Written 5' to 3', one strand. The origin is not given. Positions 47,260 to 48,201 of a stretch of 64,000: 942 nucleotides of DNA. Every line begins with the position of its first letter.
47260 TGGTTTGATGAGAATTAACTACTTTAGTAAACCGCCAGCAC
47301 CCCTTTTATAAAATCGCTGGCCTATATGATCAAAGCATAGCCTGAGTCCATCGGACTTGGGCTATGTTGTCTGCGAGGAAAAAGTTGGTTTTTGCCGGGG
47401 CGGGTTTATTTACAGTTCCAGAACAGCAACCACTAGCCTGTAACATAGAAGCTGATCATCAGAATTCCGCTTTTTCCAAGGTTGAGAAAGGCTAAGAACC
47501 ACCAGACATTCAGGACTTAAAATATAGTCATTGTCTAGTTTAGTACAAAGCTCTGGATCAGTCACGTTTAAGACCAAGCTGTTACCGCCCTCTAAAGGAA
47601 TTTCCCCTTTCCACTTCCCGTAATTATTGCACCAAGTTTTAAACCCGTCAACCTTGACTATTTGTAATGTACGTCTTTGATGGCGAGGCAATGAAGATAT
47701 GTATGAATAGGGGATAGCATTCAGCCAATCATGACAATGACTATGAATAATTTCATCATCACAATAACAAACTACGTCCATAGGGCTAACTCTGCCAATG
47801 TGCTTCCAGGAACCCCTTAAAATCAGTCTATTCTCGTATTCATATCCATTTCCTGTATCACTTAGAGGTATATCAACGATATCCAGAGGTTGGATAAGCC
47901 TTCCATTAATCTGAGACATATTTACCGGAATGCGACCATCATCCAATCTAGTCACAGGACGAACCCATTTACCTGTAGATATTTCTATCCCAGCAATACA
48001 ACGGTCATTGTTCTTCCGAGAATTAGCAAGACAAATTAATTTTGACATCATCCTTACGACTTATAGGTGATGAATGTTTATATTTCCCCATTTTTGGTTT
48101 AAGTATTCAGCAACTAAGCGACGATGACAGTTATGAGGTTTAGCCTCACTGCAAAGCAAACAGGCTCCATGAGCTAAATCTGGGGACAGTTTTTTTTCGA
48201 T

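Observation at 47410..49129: DUF488 pair plus Cys/His-rich partner in an IS-flanked island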

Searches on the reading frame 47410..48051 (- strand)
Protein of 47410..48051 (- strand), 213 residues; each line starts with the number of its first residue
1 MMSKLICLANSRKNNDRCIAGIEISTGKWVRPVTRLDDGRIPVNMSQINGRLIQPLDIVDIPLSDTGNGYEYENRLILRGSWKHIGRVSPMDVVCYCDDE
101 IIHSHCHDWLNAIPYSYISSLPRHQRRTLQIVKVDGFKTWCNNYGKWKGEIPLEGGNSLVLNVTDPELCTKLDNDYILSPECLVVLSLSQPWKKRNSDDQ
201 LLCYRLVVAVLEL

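Call 3: search_protein_families(library=pfam, proteins=[window:47410-48051:-], max_evalue=0.1)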
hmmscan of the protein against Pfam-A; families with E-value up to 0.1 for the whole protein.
window:47410-48051:- (213 aa): 1 family
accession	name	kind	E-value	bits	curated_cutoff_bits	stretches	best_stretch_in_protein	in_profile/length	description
PF22557.2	DuOB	-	1.1e-34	120.7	27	1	4-210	2-210/210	Dual OB-containing domain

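Call 4: search_protein_families(library=padloc, proteins=[window:47410-48051:-], max_evalue=0.1)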
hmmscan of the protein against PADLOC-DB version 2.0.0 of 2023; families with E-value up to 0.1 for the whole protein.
window:47410-48051:- (213 aa): 3 families
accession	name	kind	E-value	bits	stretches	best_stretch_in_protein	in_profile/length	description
PDLC04653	PDC-M45A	-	1.6e-23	81.6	1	3-212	5-224/230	-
PDLC04655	PDC-M45A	-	2.4e-09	35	1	4-99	91-192/318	-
PDLC04656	PDC-M45A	-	2e-05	22.4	1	2-99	1-104/225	-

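Call 5: search_protein_families(library=ncbifam, proteins=[window:47410-48051:-], max_evalue=0.1)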
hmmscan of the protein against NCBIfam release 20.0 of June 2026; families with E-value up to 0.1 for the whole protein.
window:47410-48051:- (213 aa): 0 families

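Call 19: find_homologous_proteins(query=window:47410-48051:-, max_evalue=0.001)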
Query window:47410-48051:- (213 aa): 135 proteins with E <= 0.001 among 193 candidates; the best 120 are listed.
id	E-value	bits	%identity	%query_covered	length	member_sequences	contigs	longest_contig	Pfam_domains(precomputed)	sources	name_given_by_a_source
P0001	2.8e-143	493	99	100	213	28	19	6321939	PF22557.3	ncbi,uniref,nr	ncbi:MAG: hypothetical protein P5702_12405 [Limnospira sp. PMC 1291.21]|uniref:dual OB domain-contai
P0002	2.6e-102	359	74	100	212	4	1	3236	PF22557.3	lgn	-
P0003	4.8e-101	355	69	100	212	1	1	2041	PF22557.3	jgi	jgi:hypothetical protein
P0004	2.4e-95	336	69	100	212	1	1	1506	PF22557.3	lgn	-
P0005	4.7e-86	306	60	100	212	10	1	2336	PF22557.3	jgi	-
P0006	3.0e-84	300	60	100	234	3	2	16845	PF22557.3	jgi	jgi:hypothetical protein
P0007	2.3e-83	297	59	100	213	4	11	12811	PF22557.3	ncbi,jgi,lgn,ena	-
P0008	1.8e-79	284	57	100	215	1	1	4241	PF22557.3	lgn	-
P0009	7.8e-75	269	52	100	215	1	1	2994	PF22557.3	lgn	-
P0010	2.5e-73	264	53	100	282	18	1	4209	PF22557.3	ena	-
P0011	2.1e-69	251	51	99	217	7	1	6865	PF22557.3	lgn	-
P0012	1.3e-68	249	50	100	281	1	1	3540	PF22557.3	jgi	jgi:hypothetical protein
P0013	4.1e-63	231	48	100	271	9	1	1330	PF22557.3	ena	-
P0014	1.4e-62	229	50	100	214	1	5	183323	PF22557.3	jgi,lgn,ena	jgi:hypothetical protein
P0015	1.7e-62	229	47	100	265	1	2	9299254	PF22557.3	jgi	jgi:hypothetical protein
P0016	1.6e-61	226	49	100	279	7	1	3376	PF22557.3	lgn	-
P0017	5.1e-61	224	47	100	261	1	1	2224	PF22557.3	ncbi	-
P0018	2.4e-60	222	48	100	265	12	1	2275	PF22557.3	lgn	-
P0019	3.2e-60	221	48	100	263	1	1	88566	PF22557.3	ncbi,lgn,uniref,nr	ncbi:hypothetical protein [Brasilonema sp. UFV-L1]|uniref:dual OB domain-containing protein n=1 Tax=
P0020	5.3e-60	221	48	100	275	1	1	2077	PF22557.3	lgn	-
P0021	6.7e-60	220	48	100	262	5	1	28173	PF22557.3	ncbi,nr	ncbi:hypothetical protein H6G27_33245 [Nostoc linckia FACHB-104]|nr:hypothetical protein [Nostoc lin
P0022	7.8e-60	220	47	100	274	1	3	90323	PF22557.3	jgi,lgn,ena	jgi:hypothetical protein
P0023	1.4e-59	219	49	100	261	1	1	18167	PF22557.3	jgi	jgi:hypothetical protein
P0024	1.5e-58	216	46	100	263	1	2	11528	PF22557.3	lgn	-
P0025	1.9e-58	216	49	100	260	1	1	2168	PF22557.3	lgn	-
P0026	3.1e-56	208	46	100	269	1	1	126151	PF22557.3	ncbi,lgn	-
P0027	3.9e-56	208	46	100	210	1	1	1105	PF22557.3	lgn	-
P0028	4.2e-56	208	47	100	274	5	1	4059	PF22557.3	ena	-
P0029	8.3e-56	207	45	100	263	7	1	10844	PF22557.3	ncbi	-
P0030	1.1e-55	207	45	100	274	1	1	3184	PF22557.3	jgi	jgi:hypothetical protein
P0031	6.4e-55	204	46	100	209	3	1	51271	PF22557.3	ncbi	-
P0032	5.6e-54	201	45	100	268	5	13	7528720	PF22557.3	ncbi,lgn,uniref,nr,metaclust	ncbi:hypothetical protein ACF3DV_28700 [Chlorogloeopsis fritschii PCC 9212]|uniref:Dual OB-containin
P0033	3.1e-51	192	45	100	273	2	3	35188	PF22557.3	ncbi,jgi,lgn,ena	ncbi:MAG: hypothetical protein C4323_01045 [Mastigocladus sp. ERB_26_2]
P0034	9.9e-51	190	53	73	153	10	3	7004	PF22557.3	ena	-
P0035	3.1e-50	189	45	100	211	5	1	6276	PF22557.3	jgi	jgi:hypothetical protein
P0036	7.4e-50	187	44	100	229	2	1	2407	PF22557.3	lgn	-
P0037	2.4e-49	186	43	100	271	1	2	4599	PF22557.3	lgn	-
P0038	7.2e-49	184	44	100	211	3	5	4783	PF22557.3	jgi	jgi:hypothetical protein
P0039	1.1e-48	184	47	100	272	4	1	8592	PF22557.3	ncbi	-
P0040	1.5e-48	183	42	100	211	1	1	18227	PF22557.3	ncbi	-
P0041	2.3e-48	183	45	100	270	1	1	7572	PF22557.3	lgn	-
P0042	1.0e-47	180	43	100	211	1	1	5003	PF22557.3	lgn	-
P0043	1.5e-47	180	44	100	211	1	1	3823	PF22557.3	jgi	jgi:hypothetical protein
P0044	1.7e-47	180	43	100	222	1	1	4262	PF22557.3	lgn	-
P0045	6.8e-46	174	45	100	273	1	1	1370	PF22557.3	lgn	-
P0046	6.2e-45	171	43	100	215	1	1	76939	PF22557.3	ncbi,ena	-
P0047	6.8e-43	165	42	100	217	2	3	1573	PF22557.3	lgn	-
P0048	9.5e-43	164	42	99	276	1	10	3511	PF22557.3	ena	-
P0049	3.9e-42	162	42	100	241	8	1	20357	PF22557.3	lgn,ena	-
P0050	6.7e-42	161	42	100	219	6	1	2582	PF22557.3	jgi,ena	-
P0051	1.8e-41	160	41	100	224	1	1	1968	PF22557.3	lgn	-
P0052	3.1e-41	159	44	100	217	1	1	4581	PF22557.3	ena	-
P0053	4.7e-41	159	41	100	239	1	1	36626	PF22557.3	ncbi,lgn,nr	ncbi:MAG: hypothetical protein SWY16_14805 [Cyanobacteriota bacterium]|nr:hypothetical protein [Cyan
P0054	1.2e-40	157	43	100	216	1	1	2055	PF22557.3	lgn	-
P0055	1.2e-40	157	42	98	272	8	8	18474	PF22557.3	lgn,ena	-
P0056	1.8e-40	157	42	100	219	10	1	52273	PF22557.3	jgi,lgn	-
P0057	2.5e-40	156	42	100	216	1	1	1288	PF22557.3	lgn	-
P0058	2.5e-40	156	40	100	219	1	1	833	PF22557.3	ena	-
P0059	3.0e-40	156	41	100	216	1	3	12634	PF22557.3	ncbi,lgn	-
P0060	1.3e-39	154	40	100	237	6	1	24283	PF22557.3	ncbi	-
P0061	1.3e-39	154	40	100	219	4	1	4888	PF22557.3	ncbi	-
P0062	1.9e-39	153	53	63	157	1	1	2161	PF22557.3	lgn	-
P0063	2.9e-39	153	40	100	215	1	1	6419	PF22557.3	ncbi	-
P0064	4.0e-39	152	40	100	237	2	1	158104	PF22557.3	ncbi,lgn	ncbi:MAG: hypothetical protein U7123_18425 [Potamolinea sp.]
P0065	4.3e-39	152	40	100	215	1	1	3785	PF22557.3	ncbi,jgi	jgi:hypothetical protein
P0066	4.3e-39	152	39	100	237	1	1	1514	PF22557.3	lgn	-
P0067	4.7e-39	152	40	100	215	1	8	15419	PF22557.3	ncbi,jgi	jgi:hypothetical protein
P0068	4.8e-39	152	40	100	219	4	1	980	PF22557.3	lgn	-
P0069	6.7e-39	152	41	100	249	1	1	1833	PF22557.3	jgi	jgi:hypothetical protein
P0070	1.1e-38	151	40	100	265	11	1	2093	PF22557.3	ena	-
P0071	1.3e-38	151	42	100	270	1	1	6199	PF22557.3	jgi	jgi:hypothetical protein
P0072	1.3e-38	151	39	100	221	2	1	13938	PF22557.3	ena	-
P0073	1.4e-38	151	41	100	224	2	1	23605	PF22557.3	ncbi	ncbi:MAG: hypothetical protein WA919_25300 [Coleofasciculaceae cyanobacterium]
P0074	2.1e-38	150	38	100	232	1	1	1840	PF22557.3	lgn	-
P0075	2.1e-38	150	42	81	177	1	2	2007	PF22557.3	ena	-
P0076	2.5e-38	150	39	100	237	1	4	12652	PF22557.3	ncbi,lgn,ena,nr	ncbi:MAG TPA: hypothetical protein DDZ80_22405 [Cyanobacteria bacterium UBA8803]|nr:hypothetical pro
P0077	2.8e-38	150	40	100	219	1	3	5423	PF22557.3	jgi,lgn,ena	jgi:hypothetical protein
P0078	2.9e-38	150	40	100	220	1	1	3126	PF22557.3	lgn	-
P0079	7.3e-38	148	38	100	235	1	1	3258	PF22557.3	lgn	-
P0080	1.0e-37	148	41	99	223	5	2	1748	PF22557.3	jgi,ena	-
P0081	1.1e-37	148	39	100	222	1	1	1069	PF22557.3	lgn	-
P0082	1.2e-37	148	39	100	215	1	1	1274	PF22557.3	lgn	-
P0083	1.2e-37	147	41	100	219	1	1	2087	PF22557.3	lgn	-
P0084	1.4e-37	147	39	100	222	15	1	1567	PF22557.3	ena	-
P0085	1.6e-37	147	38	100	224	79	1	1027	PF22557.3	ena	-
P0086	1.8e-37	147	38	100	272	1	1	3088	PF22557.3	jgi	jgi:hypothetical protein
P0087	2.3e-37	147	39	100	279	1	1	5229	PF22557.3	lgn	-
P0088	2.4e-37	147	40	97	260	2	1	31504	PF22557.3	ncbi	ncbi:MAG: hypothetical protein AB4042_07790 [Leptolyngbyaceae cyanobacterium]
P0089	2.6e-37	146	39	100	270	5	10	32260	PF22557.3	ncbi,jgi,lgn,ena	jgi:hypothetical protein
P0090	3.2e-37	146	39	100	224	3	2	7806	PF22557.3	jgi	-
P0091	4.1e-37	146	39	100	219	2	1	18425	PF22557.3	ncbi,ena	-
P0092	4.6e-37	146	38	100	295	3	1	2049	PF22557.3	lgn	-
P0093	5.1e-37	145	38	100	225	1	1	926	PF22557.3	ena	-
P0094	5.3e-37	145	40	100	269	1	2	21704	PF22557.3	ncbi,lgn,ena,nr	ncbi:MAG: hypothetical protein QNJ63_25670 [Calothrix sp. MO_192.B10]|nr:hypothetical protein [Calot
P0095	5.5e-37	145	38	100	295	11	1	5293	PF22557.3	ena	-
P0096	7.2e-37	145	38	100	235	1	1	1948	PF22557.3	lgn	-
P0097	7.8e-37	145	39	100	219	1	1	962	PF22557.3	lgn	-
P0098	1.0e-36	144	38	100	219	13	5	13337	PF22557.3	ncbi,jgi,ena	jgi:hypothetical protein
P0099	1.5e-36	144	40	100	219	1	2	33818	PF22557.3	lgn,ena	-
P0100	1.5e-36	144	40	100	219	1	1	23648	PF22557.3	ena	-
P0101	1.6e-36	144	38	100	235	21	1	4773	PF22557.3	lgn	-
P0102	2.0e-36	143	37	100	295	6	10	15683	PF22557.3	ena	-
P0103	2.4e-36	143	40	100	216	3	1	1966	PF22557.3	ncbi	-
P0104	2.7e-36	143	40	100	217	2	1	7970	PF22557.3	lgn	-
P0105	2.7e-36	143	40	100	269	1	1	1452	PF22557.3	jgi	jgi:hypothetical protein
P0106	3.5e-36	143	39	100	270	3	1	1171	PF22557.3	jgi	jgi:hypothetical protein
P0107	5.3e-36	142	42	100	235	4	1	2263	PF22557.3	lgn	-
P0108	7.0e-36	142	42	99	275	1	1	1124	PF22557.3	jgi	jgi:hypothetical protein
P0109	7.5e-36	142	37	100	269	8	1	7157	PF22557.3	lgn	-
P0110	8.7e-36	141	39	100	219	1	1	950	PF22557.3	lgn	-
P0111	1.3e-35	141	39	99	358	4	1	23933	PF22557.3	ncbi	-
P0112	1.5e-35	141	38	100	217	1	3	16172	PF22557.3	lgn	-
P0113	1.8e-35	140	40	98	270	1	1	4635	PF22557.3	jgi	jgi:hypothetical protein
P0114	2.1e-35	140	39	100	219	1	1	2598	PF22557.3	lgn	-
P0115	3.9e-35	139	41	100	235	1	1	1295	PF22557.3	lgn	-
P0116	4.2e-35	139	41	90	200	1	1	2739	PF22557.3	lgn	-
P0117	4.6e-35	139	38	100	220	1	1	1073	PF22557.3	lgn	-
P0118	5.3e-35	139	36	100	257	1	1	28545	PF22557.3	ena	-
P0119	5.6e-35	139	38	100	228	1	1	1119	PF22557.3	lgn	-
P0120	5.6e-35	139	39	100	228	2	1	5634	PF22557.3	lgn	-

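Call 22: find_related_loci(query=A1, collection=genome_contigs, flank=8000)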
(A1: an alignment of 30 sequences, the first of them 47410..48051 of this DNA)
Query A1 (213 aa) in genome_contigs; peptide patterns used: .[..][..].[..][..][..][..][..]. (x = any residue, [..] = any of these).
349 stretches matched a pattern; 299 encode a relative of the query (tblastn E <= 1e-3); the best 80 are kept; 80 distinct loci.
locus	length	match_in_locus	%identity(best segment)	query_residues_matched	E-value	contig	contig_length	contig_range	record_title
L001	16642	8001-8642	53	2-213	3e-76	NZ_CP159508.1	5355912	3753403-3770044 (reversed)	Pseudanabaena minima str. Chao 2107 chromosome, complete genome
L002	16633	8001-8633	52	2-212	7e-76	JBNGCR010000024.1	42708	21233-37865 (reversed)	MAG: Limnospira sp. isolate E05-005 bin49.fa-24, whole genome shotgun sequence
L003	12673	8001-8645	46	1-213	2e-65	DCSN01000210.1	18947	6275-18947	MAG TPA_asm: Pseudanabaena sp. UBA1465 UBA1465_contig_5169, whole genome shotgun sequence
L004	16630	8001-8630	48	1-213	4e-65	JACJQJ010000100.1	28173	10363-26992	Nostoc linckia FACHB-104 contig100, whole genome shotgun sequence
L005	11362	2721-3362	47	2-213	4e-65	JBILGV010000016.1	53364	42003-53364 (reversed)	MAG: Pseudanabaena sp. isolate ME2016-10-07_3300042340_group7_bin28 Rohwer_bin1387_scaffold_41_c1, whole genome shotgun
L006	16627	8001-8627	48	2-213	9e-65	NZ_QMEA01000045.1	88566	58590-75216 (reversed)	Brasilonema sp. UFV-L1 scaffold45_cov14, whole genome shotgun sequence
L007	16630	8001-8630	48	1-213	2e-64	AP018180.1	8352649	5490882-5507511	Nostoc carneum NIES-2107 DNA, nearly complete genome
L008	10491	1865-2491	46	2-213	5e-62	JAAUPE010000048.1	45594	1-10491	MAG: Calothrix sp. CSU_2_0 NODE_152_length_45594_cov_5.55669, whole genome shotgun sequence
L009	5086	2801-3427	46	4-213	2e-61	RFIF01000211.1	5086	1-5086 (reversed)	MAG: Cyanobacteria bacterium J069 k99_649940, whole genome shotgun sequence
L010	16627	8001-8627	46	2-213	1e-61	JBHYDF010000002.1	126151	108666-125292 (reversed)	MAG: Nostocaceae cyanobacterium isolate CCAP1427_2_bin-003C CCAP1427_2_bin-003C_c2, whole genome shotgun sequence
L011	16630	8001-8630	45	2-213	4e-61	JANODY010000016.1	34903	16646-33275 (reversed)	MAG: Cyanobacteria bacterium SOY_65_metabat_81 SOY_65_k141_3542147, whole genome shotgun sequence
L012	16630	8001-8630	44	1-213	2e-59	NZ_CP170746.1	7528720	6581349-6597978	Chlorogloeopsis fritschii PCC 6912 chromosome, complete genome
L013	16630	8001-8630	44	1-213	2e-59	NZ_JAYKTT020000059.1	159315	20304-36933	Chlorogloeopsis sp. ULAP02 39, whole genome shotgun sequence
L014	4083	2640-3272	45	1-213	1e-54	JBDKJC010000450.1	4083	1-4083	MAG: Cyanobacteriota bacterium isolate guil_2019_sw_WHONDRS-S19S_0049_A_bin.22 scaffold_0006405, whole genome shotgun se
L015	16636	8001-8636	43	2-213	7e-50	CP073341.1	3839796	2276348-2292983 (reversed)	MAG: Candidatus Paraprochloron terpiosi LD05 chromosome, complete genome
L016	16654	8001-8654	43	1-212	8e-49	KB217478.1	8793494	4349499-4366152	Calothrix sp. PCC 7103 genomic scaffold Cal7103DRAFT_CPM.6, whole genome shotgun sequence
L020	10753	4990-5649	40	1-213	1e-46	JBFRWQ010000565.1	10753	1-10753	MAG: Microcystaceae cyanobacterium isolate 02_in_wo_sediment_bin.3 02InwoSedB3_c_000001172401, whole genome shotgun sequ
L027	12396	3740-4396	40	2-213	8e-45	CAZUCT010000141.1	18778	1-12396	MAG TPA_asm: uncultured bacterium isolate SRP141376_co3_269 genome assembly, contig: NODE_7945_length_18778_cov_57.46488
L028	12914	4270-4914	38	5-213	3e-45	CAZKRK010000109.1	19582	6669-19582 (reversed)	MAG TPA_asm: uncultured Victivallales bacterium isolate binchicken_co97_363 genome assembly, contig: NODE_11388_length_1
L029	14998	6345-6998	40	2-213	5e-45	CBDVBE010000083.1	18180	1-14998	MAG TPA_asm: uncultured bacterium isolate SRR22302353_binner13_Refined_44 genome assembly, contig: ERZ25073599.1199, who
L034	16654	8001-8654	36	2-212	1e-44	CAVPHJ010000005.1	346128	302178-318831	MAG: uncultured delta proteobacterium isolate MFD09964.bin.2.155 genome assembly, contig: contig_22796, whole genome sho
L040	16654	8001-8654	40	2-213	3e-44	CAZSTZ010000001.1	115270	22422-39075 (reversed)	MAG TPA_asm: uncultured bacterium isolate binchicken_co405_168 genome assembly, contig: NODE_195_length_115270_cov_12.48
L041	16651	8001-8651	39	2-213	3e-44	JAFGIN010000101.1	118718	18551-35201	MAG: Chitinispirillaceae bacterium isolate Zod_Metabat.210 k87_5931709, whole genome shotgun sequence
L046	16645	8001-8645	39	5-213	9e-44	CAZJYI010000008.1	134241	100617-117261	MAG TPA_asm: uncultured Victivallales bacterium isolate binchicken_co97_160 genome assembly, contig: NODE_289_length_134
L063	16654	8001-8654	41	2-213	2e-43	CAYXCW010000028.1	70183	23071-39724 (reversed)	MAG TPA_asm: uncultured bacterium isolate binchicken_co319_167 genome assembly, contig: NODE_531_length_70183_cov_23.624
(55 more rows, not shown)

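Call 26: search_protein_families(library=pfam, proteins=[L028:4201-7143:+, L029:6336-9254:+, L034:7902-10838:+, L041:8001-10907:+, L046:7986-10619:+, P0111, P0015, L020:4957-5853:+], max_evalue=0.01)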
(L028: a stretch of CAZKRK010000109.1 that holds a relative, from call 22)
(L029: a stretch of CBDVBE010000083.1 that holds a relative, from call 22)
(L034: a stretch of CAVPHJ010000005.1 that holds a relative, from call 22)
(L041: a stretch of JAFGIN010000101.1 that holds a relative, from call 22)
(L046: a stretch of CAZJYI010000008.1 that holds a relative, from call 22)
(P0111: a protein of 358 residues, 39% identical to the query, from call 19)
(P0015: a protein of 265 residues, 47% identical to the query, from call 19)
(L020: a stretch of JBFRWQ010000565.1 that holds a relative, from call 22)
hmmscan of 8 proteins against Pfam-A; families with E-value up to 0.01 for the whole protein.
L028:4201-7143:+ (980 aa): 9 families
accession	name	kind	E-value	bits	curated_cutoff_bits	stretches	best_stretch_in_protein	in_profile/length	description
PF22557.2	DuOB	-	3.5e-38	132.2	27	1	23-235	2-210/210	Dual OB-containing domain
PF00270.35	DEAD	-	1.6e-23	83.7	26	1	283-442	1-162/167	DEAD/DEAH box helicase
PF00271.37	Helicase_C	-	4.2e-21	75.7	23.5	1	483-587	6-110/110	Helicase conserved C-terminal domain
PF00570.28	HRDC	-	8.2e-21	74.2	23.8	1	755-821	2-68/68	HRDC domain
PF14493.12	HTH_40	-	4.8e-19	68.9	27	1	842-929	1-88/89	Helix-turn-helix domain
PF16124.10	RecQ_Zn_bind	-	5.1e-17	62.8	25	1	599-670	2-65/66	RecQ zinc-binding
PF07750.17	GcrA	-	0.001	19.9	26.9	1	843-907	8-67/155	GcrA cell cycle regulator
PF21220.3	RecQ-1-like_HTH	-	0.0043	17.6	27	1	852-890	13-51/51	RecQ-1-like, helix-turn-helix domain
PF04851.21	ResIII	-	0.0077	16.6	22.5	0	281-409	3-139/164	Type III restriction enzyme, res subunit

L029:6336-9254:+ (972 aa): 9 families
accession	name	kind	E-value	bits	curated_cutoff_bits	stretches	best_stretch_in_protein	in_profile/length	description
PF09382.16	RQC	-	9.6e-36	122.5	23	1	651-760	3-112/114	RQC domain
PF22557.2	DuOB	-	3.5e-35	122.4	27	1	6-218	2-210/210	Dual OB-containing domain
PF00270.35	DEAD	-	2.3e-25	89.7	26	1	269-431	2-165/167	DEAD/DEAH box helicase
PF00271.37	Helicase_C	-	9.9e-23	80.9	23.5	1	467-572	5-110/110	Helicase conserved C-terminal domain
PF00570.28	HRDC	-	7.5e-19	67.9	23.8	1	775-840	3-68/68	HRDC domain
PF16124.10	RecQ_Zn_bind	-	1.8e-16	61.1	25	1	584-647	2-66/66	RecQ zinc-binding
PF14493.12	HTH_40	-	1.4e-15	57.8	27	1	873-961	1-89/89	Helix-turn-helix domain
PF04851.21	ResIII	-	0.00098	19.5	22.5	1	268-425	5-162/164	Type III restriction enzyme, res subunit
PF00196.25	GerE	-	0.008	16.2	23.5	0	879-908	12-41/57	Bacterial regulatory proteins, luxR family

L034:7902-10838:+ (978 aa): 7 families
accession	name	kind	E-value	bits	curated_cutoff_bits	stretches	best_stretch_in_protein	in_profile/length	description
PF22557.2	DuOB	-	7.6e-38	131.1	27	1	35-249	1-210/210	Dual OB-containing domain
PF00270.35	DEAD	-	9.9e-28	97.4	26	1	304-466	2-166/167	DEAD/DEAH box helicase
PF00271.37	Helicase_C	-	4.5e-22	78.8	23.5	1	502-607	5-110/110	Helicase conserved C-terminal domain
PF00570.28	HRDC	-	1.1e-21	77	23.8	1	808-874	2-68/68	HRDC domain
PF16124.10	RecQ_Zn_bind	-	4.9e-17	62.9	25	1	619-681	2-66/66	RecQ zinc-binding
PF09382.16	RQC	-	7.7e-07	29.4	23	1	683-783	1-100/114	RQC domain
PF04851.21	ResIII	-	9.5e-07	29.3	22.5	1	302-460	4-162/164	Type III restriction enzyme, res subunit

L041:8001-10907:+ (968 aa): 8 families
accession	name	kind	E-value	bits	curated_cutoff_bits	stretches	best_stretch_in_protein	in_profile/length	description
PF22557.2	DuOB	-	2e-30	106.8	27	1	2-214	1-210/210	Dual OB-containing domain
PF09382.16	RQC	-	5.9e-29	100.6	23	1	647-754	2-109/114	RQC domain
PF00270.35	DEAD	-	5.7e-25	88.4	26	1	265-429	1-166/167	DEAD/DEAH box helicase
PF00271.37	Helicase_C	-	3.6e-21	75.9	23.5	1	464-569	5-110/110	Helicase conserved C-terminal domain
PF14493.12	HTH_40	-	6.9e-20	71.6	27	1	868-956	1-89/89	Helix-turn-helix domain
PF00570.28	HRDC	-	3.3e-18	65.8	23.8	1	771-837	2-68/68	HRDC domain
PF16124.10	RecQ_Zn_bind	-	4.2e-17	63.1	25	1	580-643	1-65/66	RecQ zinc-binding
PF04851.21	ResIII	-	0.0011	19.3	22.5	1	263-422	3-162/164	Type III restriction enzyme, res subunit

L046:7986-10619:+ (877 aa): 6 families
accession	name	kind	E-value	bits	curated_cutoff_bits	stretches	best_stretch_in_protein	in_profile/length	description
PF22557.2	DuOB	-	1.3e-37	130.3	27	1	5-217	2-210/210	Dual OB-containing domain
PF09382.16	RQC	-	3e-29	101.6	23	1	659-768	2-111/114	RQC domain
PF00270.35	DEAD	-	2.5e-25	89.6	26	1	269-430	2-165/167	DEAD/DEAH box helicase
PF00570.28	HRDC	-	1.1e-22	80.2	23.8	1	785-851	2-68/68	HRDC domain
PF00271.37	Helicase_C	-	9e-22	77.9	23.5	1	469-572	7-110/110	Helicase conserved C-terminal domain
PF16124.10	RecQ_Zn_bind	-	8.4e-16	58.9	25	1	584-656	2-66/66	RecQ zinc-binding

P0111 (358 aa): 2 families
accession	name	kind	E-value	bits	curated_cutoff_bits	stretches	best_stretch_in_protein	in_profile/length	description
PF22557.2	DuOB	-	3.9e-37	128.8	27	1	1-205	1-210/210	Dual OB-containing domain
PF19575.5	HTH_58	-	0.0014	19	23.8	1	322-348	18-44/62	Helix-turn-helix domain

P0015 (265 aa): 1 family
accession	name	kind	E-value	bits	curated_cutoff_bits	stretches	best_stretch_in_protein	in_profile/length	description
PF22557.2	DuOB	-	2.4e-40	139.3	27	1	3-206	2-210/210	Dual OB-containing domain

L020:4957-5853:+ (298 aa): 1 family
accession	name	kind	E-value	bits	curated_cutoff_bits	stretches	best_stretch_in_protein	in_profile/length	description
PF22557.2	DuOB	-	1.9e-41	142.9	27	1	15-228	2-210/210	Dual OB-containing domain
